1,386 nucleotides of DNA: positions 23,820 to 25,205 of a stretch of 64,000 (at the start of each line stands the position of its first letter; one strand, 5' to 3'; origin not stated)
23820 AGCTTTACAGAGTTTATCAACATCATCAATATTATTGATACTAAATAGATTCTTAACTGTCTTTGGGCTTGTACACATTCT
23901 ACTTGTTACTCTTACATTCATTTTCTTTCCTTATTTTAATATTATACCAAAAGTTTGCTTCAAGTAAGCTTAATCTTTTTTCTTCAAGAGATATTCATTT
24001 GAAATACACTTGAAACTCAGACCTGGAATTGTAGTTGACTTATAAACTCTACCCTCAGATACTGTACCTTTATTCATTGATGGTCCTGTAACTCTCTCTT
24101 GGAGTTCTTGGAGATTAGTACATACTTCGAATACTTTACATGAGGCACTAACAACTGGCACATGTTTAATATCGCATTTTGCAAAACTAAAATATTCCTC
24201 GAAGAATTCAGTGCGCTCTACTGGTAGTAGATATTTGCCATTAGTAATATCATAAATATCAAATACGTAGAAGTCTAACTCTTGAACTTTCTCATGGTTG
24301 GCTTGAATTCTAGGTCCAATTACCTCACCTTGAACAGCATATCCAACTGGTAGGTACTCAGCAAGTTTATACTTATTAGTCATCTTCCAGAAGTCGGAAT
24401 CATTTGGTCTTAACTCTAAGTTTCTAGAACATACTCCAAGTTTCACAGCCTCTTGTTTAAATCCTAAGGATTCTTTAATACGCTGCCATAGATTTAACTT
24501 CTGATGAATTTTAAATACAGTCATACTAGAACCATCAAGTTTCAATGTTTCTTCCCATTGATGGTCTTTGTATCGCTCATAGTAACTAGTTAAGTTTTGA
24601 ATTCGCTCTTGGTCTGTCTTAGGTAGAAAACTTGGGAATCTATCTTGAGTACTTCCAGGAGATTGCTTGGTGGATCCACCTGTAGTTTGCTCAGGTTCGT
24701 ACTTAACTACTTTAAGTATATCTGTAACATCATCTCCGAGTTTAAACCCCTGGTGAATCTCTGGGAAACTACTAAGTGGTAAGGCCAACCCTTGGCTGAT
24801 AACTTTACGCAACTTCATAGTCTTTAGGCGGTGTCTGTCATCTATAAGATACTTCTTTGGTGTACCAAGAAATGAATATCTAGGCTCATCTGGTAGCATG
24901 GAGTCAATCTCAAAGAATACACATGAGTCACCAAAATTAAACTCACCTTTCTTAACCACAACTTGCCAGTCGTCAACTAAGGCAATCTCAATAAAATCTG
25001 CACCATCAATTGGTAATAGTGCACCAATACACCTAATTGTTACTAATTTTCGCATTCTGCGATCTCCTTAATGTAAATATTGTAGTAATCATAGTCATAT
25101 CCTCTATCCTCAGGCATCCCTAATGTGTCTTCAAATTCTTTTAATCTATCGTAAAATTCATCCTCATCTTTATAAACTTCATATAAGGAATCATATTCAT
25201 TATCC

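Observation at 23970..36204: Candidate tRNA/RNA-repair gene set: Rnl1-like ligase with adjacent metallophosphoesterase, CCA-adding enzyme, second nucleotidyltransferase, and tRNA genes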

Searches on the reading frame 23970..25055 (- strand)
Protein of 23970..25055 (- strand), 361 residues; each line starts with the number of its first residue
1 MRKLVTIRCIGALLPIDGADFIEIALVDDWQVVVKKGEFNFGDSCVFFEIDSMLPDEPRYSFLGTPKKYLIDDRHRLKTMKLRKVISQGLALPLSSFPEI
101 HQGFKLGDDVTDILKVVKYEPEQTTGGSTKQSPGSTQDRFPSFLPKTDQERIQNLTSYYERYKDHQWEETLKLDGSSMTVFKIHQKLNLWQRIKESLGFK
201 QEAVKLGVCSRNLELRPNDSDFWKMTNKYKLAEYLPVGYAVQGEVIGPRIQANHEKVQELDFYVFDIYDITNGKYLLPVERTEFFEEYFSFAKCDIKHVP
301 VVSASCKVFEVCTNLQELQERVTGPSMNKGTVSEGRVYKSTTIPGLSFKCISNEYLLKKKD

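Call 4: search_protein_families(library=pfam, proteins=[window:23970-25055:-], max_evalue=0.01)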
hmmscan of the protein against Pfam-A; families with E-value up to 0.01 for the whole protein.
window:23970-25055:- (361 aa): 2 families
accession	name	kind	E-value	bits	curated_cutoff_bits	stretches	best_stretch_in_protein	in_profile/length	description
PF21189.3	PHA02142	-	2.6e-30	105.2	27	1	4-94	1-92/92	PHA02142 OB-fold domain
PF09414.15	RNA_ligase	-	2.5e-22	80.3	27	1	166-342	2-159/171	RNA ligase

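Call 5: search_protein_families(library=phrogs, proteins=[window:23970-25055:-], max_evalue=0.001)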
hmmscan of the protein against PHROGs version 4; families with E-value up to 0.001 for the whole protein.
window:23970-25055:- (361 aa): 2 families
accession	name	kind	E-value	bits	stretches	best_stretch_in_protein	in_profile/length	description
phrog_968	-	DNA, RNA and nucleotide metabolism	2.4e-91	307.6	1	1-361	7-394/398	RNA ligase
phrog_548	-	DNA, RNA and nucleotide metabolism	1.8e-10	41.6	1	146-360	12-238/341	RNA ligase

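Call 7: search_solved_structures(query=window:23970-25055:-, max_evalue=0.01, show_alignments=2)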
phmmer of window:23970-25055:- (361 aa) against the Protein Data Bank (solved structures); distinct sequences matched with E-value up to 0.01: 9.
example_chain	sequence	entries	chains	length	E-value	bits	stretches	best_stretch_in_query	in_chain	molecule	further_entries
5cot_A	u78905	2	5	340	3.5e-67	230.4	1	1-361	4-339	Naegleria gruberi RNA ligase | RNA ligase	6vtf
6vt8_A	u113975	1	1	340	2.4e-66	227.7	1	1-361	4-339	RNA Ligase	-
6vt3_A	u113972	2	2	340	2.4e-66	227.7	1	1-361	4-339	RNA Ligase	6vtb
6vt0_A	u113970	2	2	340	2.4e-66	227.7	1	1-361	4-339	RNA Ligase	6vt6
6vt9_A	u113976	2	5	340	2.4e-66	227.7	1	1-361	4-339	RNA ligase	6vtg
5cou_A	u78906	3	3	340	2.4e-66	227.7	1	1-361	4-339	Naegleria gruberi RNA ligase | RNA ligase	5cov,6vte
6vt4_A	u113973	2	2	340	2.4e-66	227.7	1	1-361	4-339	RNA Ligase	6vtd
6vt1_A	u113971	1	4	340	4.6e-66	226.8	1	1-361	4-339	RNA Ligase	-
6vt5_A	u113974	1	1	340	1e-65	225.6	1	2-361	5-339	RNA Ligase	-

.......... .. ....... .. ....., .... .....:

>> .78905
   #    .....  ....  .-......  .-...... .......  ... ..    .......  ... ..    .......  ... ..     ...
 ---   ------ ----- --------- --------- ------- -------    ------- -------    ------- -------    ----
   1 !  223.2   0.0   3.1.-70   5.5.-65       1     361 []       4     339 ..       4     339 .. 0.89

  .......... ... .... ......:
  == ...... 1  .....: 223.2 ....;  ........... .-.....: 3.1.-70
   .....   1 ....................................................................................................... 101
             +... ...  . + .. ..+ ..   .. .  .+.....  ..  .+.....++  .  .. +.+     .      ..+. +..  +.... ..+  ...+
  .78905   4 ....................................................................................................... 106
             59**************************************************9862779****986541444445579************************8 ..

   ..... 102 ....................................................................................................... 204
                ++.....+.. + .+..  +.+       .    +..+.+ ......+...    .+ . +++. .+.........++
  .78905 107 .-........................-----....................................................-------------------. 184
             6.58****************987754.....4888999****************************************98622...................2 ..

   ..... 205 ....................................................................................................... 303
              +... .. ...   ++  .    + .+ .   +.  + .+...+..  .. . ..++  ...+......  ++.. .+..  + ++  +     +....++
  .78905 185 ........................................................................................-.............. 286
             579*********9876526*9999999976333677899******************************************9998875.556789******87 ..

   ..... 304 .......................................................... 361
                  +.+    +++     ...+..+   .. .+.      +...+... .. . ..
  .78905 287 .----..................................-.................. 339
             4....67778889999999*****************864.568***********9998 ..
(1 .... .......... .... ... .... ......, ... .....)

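Call 20: search_dna_similar(query=window:23970-25055:-, collection=phages, mode=protein, max_rows=30)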
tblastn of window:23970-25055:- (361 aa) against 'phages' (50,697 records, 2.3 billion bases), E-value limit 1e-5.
Records with a match: 337; places in all: 338; records where one place covers at least 80% of the query: 327.
Best place of each record, by identity: <60% 337.
By first word of the organism name: Pseudomonas 219; Aeromonas 44; Erwinia 10; Sinorhizobium 7; Burkholderia 5; Ralstonia 5; Salmonella 4; Yersinia 4; uncultured 4; Xanthomonas 4; and 18 more.
By host as written in the record: Pseudomonas aeruginosa 75; Pseudomonas aeruginosa PAO1 26; - 21; Pseudomonas aeruginosa PAK 14; Aeromonas salmonicida 13; Aeromonas hydrophila BIOTECH 10089 11; Pseudomonas sp. 9; Pseudomonas syringae pv. porri LMG 28495 8; and 97 more.
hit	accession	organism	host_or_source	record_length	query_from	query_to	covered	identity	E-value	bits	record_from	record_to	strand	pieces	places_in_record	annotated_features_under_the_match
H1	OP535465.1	Synechococcus phage S-CREM1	Synechococcus sp. CB0101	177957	1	361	100%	39.3%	5e-66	231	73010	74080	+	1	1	RNA ligase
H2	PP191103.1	Salmonella phage PHA46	Salmonella enterica subsp. enterica ...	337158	2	361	100%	39.3%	5e-56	202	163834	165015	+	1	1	RNA ligase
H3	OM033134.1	Aeromonas phage phiA009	Aeromonas sp.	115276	1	361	100%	39.0%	4e-57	206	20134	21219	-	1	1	hypothetical protein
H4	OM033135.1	Aeromonas phage phiA019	Aeromonas sp.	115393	1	361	100%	39.0%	4e-57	206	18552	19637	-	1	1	hypothetical protein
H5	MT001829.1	Salmonella phage SE_PL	Salmonella enterica subsp. enterica ...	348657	2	361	100%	39.0%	2e-55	201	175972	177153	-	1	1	RNA ligase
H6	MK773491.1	Salmonella phage 7t3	Salmonella enterica subsp. enterica ...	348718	2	361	100%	39.0%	2e-55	201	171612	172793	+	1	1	RNA ligase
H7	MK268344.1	Salmonella phage Munch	Salmonella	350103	2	361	100%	39.0%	2e-55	201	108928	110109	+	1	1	RNA ligase | ribosome_binding_site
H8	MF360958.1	Salicola phage SCTP-2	Salicola sp. PV4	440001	2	361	100%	38.9%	1e-55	202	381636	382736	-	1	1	464: putative RNA ligase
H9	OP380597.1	Aeromonas phage UP87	Aeromonas hydrophila BIOTECH 10089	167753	2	361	100%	38.8%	1e-58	210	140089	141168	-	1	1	hypothetical protein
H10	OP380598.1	Aeromonas phage avDM14-QBC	Aeromonas hydrophila BIOTECH 10089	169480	2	361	100%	38.8%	1e-58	210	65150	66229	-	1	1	hypothetical protein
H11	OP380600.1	Aeromonas phage avDM7-IJDJ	Aeromonas hydrophila BIOTECH 10089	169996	2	361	100%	38.8%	1e-58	210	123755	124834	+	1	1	hypothetical protein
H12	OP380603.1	Aeromonas phage avDM9-HANS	Aeromonas hydrophila BIOTECH 10089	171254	2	361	100%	38.8%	1e-58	210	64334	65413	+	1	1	hypothetical protein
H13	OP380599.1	Aeromonas phage avDM10-HWA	Aeromonas hydrophila BIOTECH 10089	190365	2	361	100%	38.8%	1e-58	210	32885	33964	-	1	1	hypothetical protein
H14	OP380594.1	Aeromonas phage B614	Aeromonas hydrophila BIOTECH 10089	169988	2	361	100%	38.8%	1e-58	210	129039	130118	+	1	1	hypothetical protein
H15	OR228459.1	Klebsiella phage fENko-Kae01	Klebsiella aerogenes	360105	2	361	100%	38.8%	3e-55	200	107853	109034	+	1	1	RNA ligase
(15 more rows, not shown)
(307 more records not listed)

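Call 22: find_related_loci(query=window:23970-25055:-, collection=viral_contigs, flank=10000)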
Query window:23970-25055:- (361 aa) in viral_contigs; peptide patterns used: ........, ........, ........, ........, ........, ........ (x = any residue, [..] = any of these).
3 stretches matched a pattern, but none encodes a relative of the query by tblastn (E <= 1e-3).

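Call 23: get_annotated_region(hit=H1, flank=8000)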
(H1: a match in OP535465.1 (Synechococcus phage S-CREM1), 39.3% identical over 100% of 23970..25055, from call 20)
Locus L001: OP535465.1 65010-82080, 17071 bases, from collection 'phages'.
description: Synechococcus phage S-CREM1, complete genome.
organism: Synechococcus phage S-CREM1 (NCBI taxid 2982919)
taxonomy: Viruses; Duplodnaviria; Heunggongvirae; Uroviricota; Caudoviricetes; Kyanoviridae
host: Synechococcus sp. CB0101; source: -; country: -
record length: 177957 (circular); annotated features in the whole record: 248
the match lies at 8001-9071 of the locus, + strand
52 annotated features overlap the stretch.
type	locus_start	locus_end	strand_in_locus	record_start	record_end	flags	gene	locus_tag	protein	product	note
CDS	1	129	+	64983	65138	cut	-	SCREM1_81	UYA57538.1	hypothetical protein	-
CDS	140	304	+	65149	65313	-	-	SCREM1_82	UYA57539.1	hypothetical protein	-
CDS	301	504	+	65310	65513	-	-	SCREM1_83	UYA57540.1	hypothetical protein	-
CDS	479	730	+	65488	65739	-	-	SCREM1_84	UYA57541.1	hypothetical protein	-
CDS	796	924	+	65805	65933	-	-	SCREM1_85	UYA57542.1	hypothetical protein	-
CDS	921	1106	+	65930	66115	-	-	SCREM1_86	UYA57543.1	transmembrane protein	-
CDS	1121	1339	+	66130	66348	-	-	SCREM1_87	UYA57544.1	hypothetical protein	-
CDS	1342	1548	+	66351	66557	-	-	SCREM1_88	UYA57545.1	hypothetical protein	-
CDS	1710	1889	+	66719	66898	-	-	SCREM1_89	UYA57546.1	hypothetical protein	-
CDS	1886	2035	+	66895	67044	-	-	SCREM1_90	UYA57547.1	hypothetical protein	-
CDS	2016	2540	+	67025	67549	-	-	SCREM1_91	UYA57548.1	pyrimidine dimer DNA glycosylase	-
CDS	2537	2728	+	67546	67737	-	-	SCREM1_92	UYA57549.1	hypothetical protein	-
CDS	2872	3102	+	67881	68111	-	-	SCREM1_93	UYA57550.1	hypothetical protein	-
CDS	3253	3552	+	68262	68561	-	-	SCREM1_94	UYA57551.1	hypothetical protein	-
CDS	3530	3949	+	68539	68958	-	-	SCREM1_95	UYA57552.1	hypothetical protein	-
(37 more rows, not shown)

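Call 24: get_annotated_region(hit=H3, flank=8000)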
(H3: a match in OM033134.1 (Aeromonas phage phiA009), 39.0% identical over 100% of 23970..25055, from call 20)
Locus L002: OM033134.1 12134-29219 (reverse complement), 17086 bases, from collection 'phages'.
description: Aeromonas phage phiA009, complete genome.
organism: Aeromonas phage phiA009 (NCBI taxid 2904307)
taxonomy: Viruses; Duplodnaviria; Heunggongvirae; Uroviricota; Caudoviricetes; Plateaulakevirus
host: Aeromonas sp.; source: -; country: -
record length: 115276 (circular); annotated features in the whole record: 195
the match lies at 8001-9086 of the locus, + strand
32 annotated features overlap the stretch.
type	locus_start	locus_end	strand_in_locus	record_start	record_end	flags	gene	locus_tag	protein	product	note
CDS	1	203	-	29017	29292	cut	-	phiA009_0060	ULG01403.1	hypothetical protein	-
CDS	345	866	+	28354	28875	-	-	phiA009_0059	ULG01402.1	hypothetical protein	-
CDS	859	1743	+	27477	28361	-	-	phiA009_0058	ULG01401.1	hypothetical protein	-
CDS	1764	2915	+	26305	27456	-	-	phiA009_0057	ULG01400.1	hypothetical protein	-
CDS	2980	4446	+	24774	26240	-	-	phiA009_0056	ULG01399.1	hypothetical protein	-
CDS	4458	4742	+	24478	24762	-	-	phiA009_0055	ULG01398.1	hypothetical protein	-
CDS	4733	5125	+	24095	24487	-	-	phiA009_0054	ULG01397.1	hypothetical protein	-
CDS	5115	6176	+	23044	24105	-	-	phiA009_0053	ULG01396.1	hypothetical protein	-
CDS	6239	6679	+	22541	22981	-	-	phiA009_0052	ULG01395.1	hypothetical protein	-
CDS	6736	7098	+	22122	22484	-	-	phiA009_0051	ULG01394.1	hypothetical protein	-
CDS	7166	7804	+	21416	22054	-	-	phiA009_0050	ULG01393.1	hypothetical protein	-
CDS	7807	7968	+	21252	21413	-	-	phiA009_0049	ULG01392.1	hypothetical protein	-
CDS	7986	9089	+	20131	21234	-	-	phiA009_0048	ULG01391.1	hypothetical protein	-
CDS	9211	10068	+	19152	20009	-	-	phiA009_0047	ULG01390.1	hypothetical protein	-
CDS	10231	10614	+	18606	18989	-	-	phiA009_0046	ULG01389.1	hypothetical protein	-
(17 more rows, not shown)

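Call 25: find_encoding_contigs(protein=window:23970-25055:-, flank=10000, max_places=6)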
Protein window:23970-25055:- (361 aa): no gene with exactly this product is on record in the collection.
